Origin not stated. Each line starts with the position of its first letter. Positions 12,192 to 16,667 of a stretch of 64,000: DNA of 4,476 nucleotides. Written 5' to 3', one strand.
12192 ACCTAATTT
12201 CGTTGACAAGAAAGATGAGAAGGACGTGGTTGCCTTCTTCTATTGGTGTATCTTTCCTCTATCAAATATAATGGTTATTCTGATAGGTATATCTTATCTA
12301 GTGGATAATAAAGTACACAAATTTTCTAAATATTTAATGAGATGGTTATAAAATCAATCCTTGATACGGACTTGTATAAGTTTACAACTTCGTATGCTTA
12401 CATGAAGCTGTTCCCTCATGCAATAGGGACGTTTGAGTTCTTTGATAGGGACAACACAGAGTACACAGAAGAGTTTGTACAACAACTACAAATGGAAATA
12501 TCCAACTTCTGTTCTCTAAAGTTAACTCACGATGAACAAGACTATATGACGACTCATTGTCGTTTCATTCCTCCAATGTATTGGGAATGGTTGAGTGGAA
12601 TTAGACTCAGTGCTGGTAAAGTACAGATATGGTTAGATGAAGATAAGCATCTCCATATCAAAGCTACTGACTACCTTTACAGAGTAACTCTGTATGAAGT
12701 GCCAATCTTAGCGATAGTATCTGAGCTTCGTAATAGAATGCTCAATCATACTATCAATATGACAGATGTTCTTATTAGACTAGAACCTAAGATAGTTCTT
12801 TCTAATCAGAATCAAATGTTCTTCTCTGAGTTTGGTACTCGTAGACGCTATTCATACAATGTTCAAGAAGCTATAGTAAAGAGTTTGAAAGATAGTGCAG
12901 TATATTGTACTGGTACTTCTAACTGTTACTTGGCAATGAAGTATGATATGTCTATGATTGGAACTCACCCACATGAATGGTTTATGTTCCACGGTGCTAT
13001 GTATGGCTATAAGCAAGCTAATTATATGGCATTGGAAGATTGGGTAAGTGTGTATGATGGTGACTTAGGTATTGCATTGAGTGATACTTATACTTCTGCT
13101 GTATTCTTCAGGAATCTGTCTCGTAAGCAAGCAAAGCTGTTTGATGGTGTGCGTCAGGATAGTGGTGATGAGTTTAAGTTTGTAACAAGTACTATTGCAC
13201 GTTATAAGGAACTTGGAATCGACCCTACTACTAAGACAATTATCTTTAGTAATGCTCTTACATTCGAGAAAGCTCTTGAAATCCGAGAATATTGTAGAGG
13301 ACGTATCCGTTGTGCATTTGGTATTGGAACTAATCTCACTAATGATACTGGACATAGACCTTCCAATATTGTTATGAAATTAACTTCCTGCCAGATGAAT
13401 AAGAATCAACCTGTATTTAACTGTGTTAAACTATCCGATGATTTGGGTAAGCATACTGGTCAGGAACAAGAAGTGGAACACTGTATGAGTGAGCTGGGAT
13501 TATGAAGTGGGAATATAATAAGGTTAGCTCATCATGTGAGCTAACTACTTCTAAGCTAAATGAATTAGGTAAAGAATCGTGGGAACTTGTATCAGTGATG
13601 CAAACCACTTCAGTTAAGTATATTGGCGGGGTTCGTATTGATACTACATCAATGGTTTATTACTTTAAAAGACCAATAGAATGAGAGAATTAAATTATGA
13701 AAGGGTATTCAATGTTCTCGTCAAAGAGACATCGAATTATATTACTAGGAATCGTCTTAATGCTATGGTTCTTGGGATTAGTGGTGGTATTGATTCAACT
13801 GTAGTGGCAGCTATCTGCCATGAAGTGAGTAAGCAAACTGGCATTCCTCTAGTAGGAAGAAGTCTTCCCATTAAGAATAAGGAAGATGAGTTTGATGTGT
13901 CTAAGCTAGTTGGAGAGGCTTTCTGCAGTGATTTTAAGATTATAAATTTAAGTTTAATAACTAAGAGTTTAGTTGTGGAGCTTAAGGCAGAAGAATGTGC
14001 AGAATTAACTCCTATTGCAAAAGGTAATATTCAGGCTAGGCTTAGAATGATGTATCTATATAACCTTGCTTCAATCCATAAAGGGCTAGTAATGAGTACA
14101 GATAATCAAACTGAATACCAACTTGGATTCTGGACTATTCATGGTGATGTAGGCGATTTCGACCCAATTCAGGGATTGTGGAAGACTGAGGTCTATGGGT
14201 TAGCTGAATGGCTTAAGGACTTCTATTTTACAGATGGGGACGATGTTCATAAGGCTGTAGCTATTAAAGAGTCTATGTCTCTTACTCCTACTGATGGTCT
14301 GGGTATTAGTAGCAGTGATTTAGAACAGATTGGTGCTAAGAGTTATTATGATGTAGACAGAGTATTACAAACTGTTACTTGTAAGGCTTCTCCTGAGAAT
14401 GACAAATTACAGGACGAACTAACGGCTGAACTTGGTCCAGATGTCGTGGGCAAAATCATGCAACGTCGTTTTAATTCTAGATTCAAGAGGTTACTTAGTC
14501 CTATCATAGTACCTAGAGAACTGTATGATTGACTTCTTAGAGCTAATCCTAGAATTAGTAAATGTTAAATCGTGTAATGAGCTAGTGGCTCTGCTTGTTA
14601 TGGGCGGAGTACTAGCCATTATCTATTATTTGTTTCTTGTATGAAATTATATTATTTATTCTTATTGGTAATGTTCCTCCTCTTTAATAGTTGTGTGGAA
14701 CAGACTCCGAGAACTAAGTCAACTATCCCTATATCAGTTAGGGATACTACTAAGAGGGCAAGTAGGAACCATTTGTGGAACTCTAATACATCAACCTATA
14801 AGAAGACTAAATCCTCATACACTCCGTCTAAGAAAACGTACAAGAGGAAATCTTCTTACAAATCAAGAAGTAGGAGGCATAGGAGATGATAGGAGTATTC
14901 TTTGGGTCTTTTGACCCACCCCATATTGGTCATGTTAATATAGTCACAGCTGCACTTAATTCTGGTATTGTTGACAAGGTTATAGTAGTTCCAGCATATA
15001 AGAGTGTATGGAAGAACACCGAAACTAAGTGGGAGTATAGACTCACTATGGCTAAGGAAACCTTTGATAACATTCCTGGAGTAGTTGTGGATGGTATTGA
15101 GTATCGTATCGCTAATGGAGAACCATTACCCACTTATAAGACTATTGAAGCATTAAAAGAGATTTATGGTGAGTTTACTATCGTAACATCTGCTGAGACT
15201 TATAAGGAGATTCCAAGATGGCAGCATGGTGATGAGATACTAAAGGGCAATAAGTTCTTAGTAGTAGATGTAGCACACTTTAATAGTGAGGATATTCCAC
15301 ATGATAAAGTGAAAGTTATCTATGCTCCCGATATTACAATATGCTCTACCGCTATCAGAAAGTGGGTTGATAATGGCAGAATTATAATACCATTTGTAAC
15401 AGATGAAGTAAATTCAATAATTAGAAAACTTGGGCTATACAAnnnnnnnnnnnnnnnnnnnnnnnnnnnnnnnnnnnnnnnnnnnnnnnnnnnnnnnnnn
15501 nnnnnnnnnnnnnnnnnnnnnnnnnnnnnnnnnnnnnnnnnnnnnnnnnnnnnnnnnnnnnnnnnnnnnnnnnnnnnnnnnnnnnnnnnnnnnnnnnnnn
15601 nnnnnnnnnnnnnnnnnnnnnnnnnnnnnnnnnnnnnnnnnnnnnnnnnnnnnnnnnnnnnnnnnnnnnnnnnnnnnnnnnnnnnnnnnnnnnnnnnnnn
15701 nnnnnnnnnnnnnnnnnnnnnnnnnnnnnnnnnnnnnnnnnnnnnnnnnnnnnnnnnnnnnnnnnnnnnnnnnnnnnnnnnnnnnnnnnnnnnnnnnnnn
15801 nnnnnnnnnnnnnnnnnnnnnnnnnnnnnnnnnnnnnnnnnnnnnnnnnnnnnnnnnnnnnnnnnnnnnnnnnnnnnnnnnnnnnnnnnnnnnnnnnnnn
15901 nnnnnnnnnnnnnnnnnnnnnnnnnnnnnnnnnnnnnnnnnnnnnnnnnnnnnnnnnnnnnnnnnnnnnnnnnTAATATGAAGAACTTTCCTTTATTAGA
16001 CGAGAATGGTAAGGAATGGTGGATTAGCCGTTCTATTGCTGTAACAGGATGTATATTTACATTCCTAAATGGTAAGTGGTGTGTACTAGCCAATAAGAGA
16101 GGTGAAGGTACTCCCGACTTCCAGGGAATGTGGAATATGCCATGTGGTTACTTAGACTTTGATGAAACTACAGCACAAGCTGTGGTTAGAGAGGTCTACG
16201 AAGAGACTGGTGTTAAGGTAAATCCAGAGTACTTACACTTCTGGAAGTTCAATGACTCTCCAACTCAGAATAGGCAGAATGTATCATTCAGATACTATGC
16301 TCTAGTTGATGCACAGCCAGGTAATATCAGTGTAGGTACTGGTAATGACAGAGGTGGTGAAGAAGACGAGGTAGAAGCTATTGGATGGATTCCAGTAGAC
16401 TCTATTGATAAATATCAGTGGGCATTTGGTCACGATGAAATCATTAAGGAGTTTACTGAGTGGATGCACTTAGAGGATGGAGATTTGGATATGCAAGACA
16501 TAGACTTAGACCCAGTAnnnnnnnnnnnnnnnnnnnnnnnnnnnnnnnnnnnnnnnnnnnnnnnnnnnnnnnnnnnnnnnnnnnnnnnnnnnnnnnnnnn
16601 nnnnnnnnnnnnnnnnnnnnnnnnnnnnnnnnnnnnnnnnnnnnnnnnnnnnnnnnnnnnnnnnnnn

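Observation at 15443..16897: Coupled trio of uncharacterised nucleotide-processing proteins (deoxyribosyltransferase-like, Nudix, SLOG/DUF2493-like) appended to the NAD genes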

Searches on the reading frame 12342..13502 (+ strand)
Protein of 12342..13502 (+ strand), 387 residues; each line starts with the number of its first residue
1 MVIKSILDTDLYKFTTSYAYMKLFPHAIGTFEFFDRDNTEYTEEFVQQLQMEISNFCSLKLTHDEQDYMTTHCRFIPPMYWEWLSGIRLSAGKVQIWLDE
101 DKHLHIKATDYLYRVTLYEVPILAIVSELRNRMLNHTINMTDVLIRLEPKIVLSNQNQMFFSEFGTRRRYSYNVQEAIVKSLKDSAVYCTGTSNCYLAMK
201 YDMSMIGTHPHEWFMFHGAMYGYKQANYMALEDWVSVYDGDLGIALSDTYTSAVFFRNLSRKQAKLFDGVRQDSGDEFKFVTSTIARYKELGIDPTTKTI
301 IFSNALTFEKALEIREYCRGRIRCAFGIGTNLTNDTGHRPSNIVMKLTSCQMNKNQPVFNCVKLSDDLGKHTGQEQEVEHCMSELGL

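Call 3: search_protein_families(library=pfam, proteins=[window:12342-13502:+], max_evalue=0.1)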
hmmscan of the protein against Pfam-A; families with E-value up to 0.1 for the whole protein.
window:12342-13502:+ (387 aa): 4 families
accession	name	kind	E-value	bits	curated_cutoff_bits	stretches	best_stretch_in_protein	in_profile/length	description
PF04095.22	NAPRTase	-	2.9e-51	175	20.8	1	161-373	3-222/239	Nicotinate phosphoribosyltransferase (NAPRTase) family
PF17767.7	NAPRTase_N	-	1.5e-30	106.5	32.6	1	7-127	1-125/125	Nicotinate phosphoribosyltransferase (NAPRTase) N-terminal domain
PF07430.17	PP1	-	0.037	14.5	20.4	1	104-123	44-63/78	Phloem filament protein PP1 cystatin-like domain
PF12449.13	DUF3684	-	0.038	12.2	27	1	124-192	380-447/1098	Protein of unknown function (DUF3684)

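Call 4: search_protein_families(library=phrogs, proteins=[window:12342-13502:+], max_evalue=0.01)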
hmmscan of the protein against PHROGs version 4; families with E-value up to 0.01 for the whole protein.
window:12342-13502:+ (387 aa): 1 family
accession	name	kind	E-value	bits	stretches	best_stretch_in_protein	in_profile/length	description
phrog_448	-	other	1.7e-12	48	1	117-363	160-431/500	nicotinamide phosphoribosyl transferase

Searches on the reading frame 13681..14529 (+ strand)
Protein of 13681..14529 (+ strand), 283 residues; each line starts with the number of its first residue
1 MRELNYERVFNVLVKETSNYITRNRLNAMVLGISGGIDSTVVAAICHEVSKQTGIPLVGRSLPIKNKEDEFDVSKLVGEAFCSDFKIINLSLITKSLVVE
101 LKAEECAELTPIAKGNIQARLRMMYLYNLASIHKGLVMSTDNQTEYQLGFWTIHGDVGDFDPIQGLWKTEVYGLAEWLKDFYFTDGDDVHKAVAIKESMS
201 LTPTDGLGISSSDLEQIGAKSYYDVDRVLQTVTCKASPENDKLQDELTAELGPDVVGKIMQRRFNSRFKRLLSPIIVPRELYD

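Call 3: search_protein_families(library=pfam, proteins=[window:13681-14529:+], max_evalue=0.1)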
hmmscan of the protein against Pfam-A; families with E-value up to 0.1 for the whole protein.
window:13681-14529:+ (283 aa): 2 families
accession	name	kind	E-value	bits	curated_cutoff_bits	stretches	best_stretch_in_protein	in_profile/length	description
PF02540.23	NAD_synthase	-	6.8e-39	133.9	21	1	11-271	3-240/242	NAD synthase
PF00733.27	Asn_synthase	-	0.038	14.1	21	1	33-53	24-43/354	Asparagine synthase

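Call 4: search_protein_families(library=phrogs, proteins=[window:13681-14529:+], max_evalue=0.01)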
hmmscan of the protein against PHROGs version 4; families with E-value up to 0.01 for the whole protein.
window:13681-14529:+ (283 aa): 2 families
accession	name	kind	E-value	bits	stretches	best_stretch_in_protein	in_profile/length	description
phrog_11189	-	other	2.3e-32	113.5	1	6-235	7-227/256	NAD synthetase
phrog_36784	-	other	2.9e-20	73.2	1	10-187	292-483/594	NAD synthetase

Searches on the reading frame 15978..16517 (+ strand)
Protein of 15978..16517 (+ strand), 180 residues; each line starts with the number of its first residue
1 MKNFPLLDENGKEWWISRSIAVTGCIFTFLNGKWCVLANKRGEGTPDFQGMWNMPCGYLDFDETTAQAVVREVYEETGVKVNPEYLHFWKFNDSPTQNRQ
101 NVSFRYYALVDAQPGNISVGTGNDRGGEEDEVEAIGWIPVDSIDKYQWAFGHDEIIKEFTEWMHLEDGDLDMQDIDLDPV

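Call 3: search_protein_families(library=pfam, proteins=[window:15978-16517:+], max_evalue=0.1)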
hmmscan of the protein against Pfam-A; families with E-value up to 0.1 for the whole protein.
window:15978-16517:+ (180 aa): 2 families
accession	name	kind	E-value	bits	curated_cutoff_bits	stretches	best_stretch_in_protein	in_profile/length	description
PF00293.34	NUDIX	-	6.5e-17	62.2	21.1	1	25-159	8-134/134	NUDIX domain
PF14815.12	NUDIX_4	-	0.029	14.6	35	0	36-154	12-109/113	NUDIX domain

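Call 4: search_protein_families(library=phrogs, proteins=[window:15978-16517:+], max_evalue=0.01)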
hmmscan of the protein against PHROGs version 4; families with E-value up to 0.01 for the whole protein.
window:15978-16517:+ (180 aa): 6 families
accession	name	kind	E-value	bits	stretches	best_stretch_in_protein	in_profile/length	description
phrog_1198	-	other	4.4e-17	63.7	1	22-161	39-171/253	MutT/NUDIX hydrolase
phrog_25541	-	unknown function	8.3e-06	26.5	1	49-91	95-138/210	-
phrog_10313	-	other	1e-05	26.3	1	48-105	36-95/159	nudix hydrolase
phrog_1185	-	other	2.6e-05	24.8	1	47-145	176-275/301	nudix hydrolase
phrog_19657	-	other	0.0091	17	0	49-82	58-91/176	nudix hydrolase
phrog_6216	-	unknown function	0.0094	15.7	1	49-83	23-57/545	-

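Call 6: search_protein_families(library=ncbifam, proteins=[window:15978-16517:+], max_evalue=0.1)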
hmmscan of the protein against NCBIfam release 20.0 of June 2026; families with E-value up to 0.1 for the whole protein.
window:15978-16517:+ (180 aa): 25 families
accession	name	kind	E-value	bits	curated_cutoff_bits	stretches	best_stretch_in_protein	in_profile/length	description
TIGR00586.1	mutt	equivalog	3.9e-08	33.4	97.9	1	35-158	18-126/129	8-oxo-dGTP diphosphatase MutT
NF001938.0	PRK00714.1-5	equivalog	1.2e-07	31.3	116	1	35-97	26-94/172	RNA pyrophosphohydrolase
NF006530.0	PRK08999.1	equivalog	1.2e-07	31.1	245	1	35-83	19-66/315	Nudix family hydrolase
NF003785.0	PRK05379.1-1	equivalog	2e-07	30.6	418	1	49-88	227-266/347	bifunctional nicotinamide-nucleotide adenylyltransferase/Nudix hydroxylase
NF003787.0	PRK05379.1-4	equivalog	5.6e-07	28.9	449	1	38-145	224-326/346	bifunctional nicotinamide-nucleotide adenylyltransferase/Nudix hydroxylase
NF041652.1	Nud_hyd_Dein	equivalog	8.2e-07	29.4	200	1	37-83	29-76/152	Nudix hydrolase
NF008044.0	PRK10776.1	equivalog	6.5e-06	26.1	148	1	48-85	29-67/130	8-oxo-dGTP diphosphatase MutT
NF007834.0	PRK10546.1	equivalog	8.4e-06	25.6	156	1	36-83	17-63/135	pyrimidine (deoxy)nucleoside triphosphate diphosphatase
NF050029.2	TransRepNtr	equivalog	8.4e-06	25.4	400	1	18-160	20-153/245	ADPR responsive transcriptional repressor NtrR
NF052459.1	OxoGTPPhMutT1Mycb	equivalog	3.2e-05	23.2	475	1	52-145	31-112/292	8-oxo-(d)GTP phosphatase MutT1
NF006961.0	PRK09438.1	equivalog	5.7e-05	22.6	103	1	47-92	29-74/151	dihydroneopterin triphosphate diphosphatase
NF003788.0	PRK05379.1-5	equivalog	9.4e-05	21.8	354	1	37-141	228-327/351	bifunctional nicotinamide-nucleotide adenylyltransferase/Nudix hydroxylase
NF012016.0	PRK15472.1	equivalog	0.00012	21.8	95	1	35-94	20-75/141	nucleoside triphosphatase NudI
TIGR02705.1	nudix_YtkD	equivalog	0.00013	21.6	154.4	1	53-82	48-77/156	RNA deprotection pyrophosphohydrolase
NF003786.0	PRK05379.1-2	equivalog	0.00017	20.9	397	1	49-84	242-277/354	bifunctional nicotinamide-nucleotide adenylyltransferase/Nudix hydroxylase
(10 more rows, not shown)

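Call 9: search_solved_structures(query=window:15978-16517:+, max_evalue=0.001, show_alignments=2)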
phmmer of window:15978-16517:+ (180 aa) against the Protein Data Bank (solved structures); distinct sequences matched with E-value up to 0.001: 22.
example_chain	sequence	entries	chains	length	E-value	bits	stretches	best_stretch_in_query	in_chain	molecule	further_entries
3dku_A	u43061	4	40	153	5.6e-08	36.1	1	43-91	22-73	Putative phosphohydrolase | Phosphatase nudJ | Putative Nudix hydrolase ymfB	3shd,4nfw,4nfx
2qjt_B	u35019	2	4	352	6e-06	29.5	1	49-88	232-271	Nicotinamide-nucleotide adenylyltransferase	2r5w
3smd_A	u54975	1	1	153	6.7e-06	29.3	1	28-82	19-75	MutT/NUDIX family protein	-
1sjy_A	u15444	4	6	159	9.6e-06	28.8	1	24-84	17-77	MutT/nudix family protein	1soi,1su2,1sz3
4v14_A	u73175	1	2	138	2.3e-05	27.6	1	39-158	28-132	MUTATOR MUTT PROTEIN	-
3i9x_A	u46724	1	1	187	2.7e-05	27.3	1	41-158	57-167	mutT/nudix family protein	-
3grn_A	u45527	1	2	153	6.2e-05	26.2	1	31-83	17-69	MutT related protein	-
3gz8_A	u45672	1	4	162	6.6e-05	26.1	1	19-157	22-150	MutT/nudix family protein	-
2fml_A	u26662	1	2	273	8.9e-05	25.6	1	44-113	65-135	MutT/nudix family protein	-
6dby_A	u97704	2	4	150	0.0002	24.5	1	24-111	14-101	Nudix hydrolase 1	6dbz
5gp0_E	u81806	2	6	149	0.00021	24.4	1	25-111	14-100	Nudix hydrolase 1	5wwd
6fl4_A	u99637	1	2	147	0.00021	24.4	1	25-111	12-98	Nudix hydrolase 1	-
7b66_A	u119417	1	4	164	0.00021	24.4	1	23-150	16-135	Nucleotide triphosphate diphosphatase NUDT15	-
3gz5_A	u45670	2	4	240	0.00022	24.4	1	19-156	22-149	MutT/nudix family protein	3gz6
7b64_A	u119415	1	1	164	0.00022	24.4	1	23-149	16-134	Nucleotide triphosphate diphosphatase NUDT15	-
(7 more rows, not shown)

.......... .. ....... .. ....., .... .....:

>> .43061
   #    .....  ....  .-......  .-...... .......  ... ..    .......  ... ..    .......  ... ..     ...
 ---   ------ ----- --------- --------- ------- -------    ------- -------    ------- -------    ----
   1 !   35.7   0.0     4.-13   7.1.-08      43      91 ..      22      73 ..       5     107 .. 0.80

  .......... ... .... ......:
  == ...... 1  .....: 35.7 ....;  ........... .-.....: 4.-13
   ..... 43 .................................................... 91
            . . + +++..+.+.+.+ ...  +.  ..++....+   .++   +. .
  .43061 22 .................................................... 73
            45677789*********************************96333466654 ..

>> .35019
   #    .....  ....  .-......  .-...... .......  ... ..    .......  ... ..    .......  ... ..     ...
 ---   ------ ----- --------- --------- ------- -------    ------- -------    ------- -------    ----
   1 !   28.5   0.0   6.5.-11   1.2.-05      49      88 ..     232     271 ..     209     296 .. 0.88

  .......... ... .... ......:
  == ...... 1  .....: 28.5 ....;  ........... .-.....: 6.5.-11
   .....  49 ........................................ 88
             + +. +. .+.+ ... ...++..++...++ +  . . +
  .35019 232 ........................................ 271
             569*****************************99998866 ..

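Call 70: search_solved_structures(query=A4, max_evalue=0.0001, show_alignments=5)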
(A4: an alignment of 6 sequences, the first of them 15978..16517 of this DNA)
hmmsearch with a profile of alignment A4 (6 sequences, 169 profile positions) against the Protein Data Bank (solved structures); distinct sequences matched with E-value up to 0.0001: 30.
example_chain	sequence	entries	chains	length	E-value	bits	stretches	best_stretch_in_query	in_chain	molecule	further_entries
3grn_A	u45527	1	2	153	5.1e-09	39.3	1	24-87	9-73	MutT related protein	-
2fml_A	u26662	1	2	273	1.9e-08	37.5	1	21-163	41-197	MutT/nudix family protein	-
3gz8_A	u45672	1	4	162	6.2e-07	32.5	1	20-163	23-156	MutT/nudix family protein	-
1sjy_A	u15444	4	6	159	8.8e-07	32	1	24-85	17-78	MutT/nudix family protein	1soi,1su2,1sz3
2qjt_B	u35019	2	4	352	1.1e-06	31.7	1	50-90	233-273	Nicotinamide-nucleotide adenylyltransferase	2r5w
3oga_A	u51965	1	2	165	1.4e-06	31.4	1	15-143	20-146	Nucleoside triphosphatase nudI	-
6dby_A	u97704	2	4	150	1.8e-06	31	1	22-97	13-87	Nudix hydrolase 1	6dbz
5gp0_E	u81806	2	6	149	1.9e-06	31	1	22-97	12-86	Nudix hydrolase 1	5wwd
6fl4_A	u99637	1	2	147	1.9e-06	31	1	22-97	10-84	Nudix hydrolase 1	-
3gz5_A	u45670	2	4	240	2.1e-06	30.8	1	20-163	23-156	MutT/nudix family protein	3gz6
6dt3_A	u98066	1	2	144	2.5e-06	30.5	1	29-147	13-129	Nucleoside triphosphatase NudI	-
3i9x_A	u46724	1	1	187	3.8e-06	30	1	41-161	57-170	mutT/nudix family protein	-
3smd_A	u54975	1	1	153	4.1e-06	29.9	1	36-85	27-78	MutT/NUDIX family protein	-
3dku_A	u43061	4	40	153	4.3e-06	29.8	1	45-87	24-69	Putative phosphohydrolase | Phosphatase nudJ | Putative Nudix hydrolase ymfB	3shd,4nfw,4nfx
4v14_A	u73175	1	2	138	4.7e-06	29.7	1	17-98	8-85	MUTATOR MUTT PROTEIN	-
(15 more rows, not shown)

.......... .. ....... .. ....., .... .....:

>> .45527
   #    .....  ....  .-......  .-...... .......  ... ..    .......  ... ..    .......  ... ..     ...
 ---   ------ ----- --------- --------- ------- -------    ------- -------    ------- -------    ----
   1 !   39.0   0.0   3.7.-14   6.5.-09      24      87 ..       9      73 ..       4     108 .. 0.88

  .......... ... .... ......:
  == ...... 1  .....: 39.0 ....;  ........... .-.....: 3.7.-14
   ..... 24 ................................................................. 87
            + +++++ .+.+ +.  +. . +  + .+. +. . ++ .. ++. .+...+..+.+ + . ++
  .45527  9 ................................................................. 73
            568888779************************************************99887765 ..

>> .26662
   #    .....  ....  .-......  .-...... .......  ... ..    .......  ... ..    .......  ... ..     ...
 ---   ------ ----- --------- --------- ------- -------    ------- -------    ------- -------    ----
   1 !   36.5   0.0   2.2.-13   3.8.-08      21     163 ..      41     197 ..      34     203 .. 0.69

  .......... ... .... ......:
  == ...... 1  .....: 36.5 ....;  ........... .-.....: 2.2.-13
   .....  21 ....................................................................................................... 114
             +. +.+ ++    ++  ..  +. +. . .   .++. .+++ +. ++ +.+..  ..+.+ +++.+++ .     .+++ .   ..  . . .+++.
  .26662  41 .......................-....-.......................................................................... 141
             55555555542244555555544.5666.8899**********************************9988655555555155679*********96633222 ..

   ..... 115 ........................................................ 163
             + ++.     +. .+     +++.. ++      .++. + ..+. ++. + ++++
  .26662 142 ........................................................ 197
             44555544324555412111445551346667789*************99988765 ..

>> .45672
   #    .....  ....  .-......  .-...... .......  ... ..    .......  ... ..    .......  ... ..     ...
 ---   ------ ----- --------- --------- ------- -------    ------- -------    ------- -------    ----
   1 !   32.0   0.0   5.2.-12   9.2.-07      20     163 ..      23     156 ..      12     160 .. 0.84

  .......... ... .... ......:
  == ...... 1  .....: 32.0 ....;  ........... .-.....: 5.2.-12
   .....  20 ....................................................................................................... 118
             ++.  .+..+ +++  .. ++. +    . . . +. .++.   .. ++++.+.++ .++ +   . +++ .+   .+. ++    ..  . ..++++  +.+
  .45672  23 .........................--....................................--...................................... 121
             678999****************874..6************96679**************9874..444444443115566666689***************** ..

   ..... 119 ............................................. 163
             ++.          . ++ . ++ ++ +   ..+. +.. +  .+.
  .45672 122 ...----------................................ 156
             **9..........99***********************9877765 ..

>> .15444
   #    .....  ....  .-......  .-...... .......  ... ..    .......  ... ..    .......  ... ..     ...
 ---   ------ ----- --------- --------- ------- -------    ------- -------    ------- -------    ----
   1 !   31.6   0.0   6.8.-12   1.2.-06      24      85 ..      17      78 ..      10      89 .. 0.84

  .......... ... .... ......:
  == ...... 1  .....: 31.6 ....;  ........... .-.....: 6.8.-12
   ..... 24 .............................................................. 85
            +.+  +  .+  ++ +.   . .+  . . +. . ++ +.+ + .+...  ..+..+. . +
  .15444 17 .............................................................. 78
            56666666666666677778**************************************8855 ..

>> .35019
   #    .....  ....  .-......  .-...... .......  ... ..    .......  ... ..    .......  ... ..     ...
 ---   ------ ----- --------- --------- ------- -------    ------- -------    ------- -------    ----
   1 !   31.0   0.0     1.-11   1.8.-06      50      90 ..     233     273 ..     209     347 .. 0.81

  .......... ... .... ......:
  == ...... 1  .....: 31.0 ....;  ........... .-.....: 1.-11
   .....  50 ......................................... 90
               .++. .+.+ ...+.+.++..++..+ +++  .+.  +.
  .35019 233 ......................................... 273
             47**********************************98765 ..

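Call 71: search_protein_families(library=padloc, proteins=[window:15978-16517:+], max_evalue=1)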
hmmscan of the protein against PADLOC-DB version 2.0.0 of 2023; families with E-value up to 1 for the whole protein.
window:15978-16517:+ (180 aa): 1 family
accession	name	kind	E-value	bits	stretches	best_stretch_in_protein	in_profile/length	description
PDLC04899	PDC-S07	-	6.8e-11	39.9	1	19-161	6-130/135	-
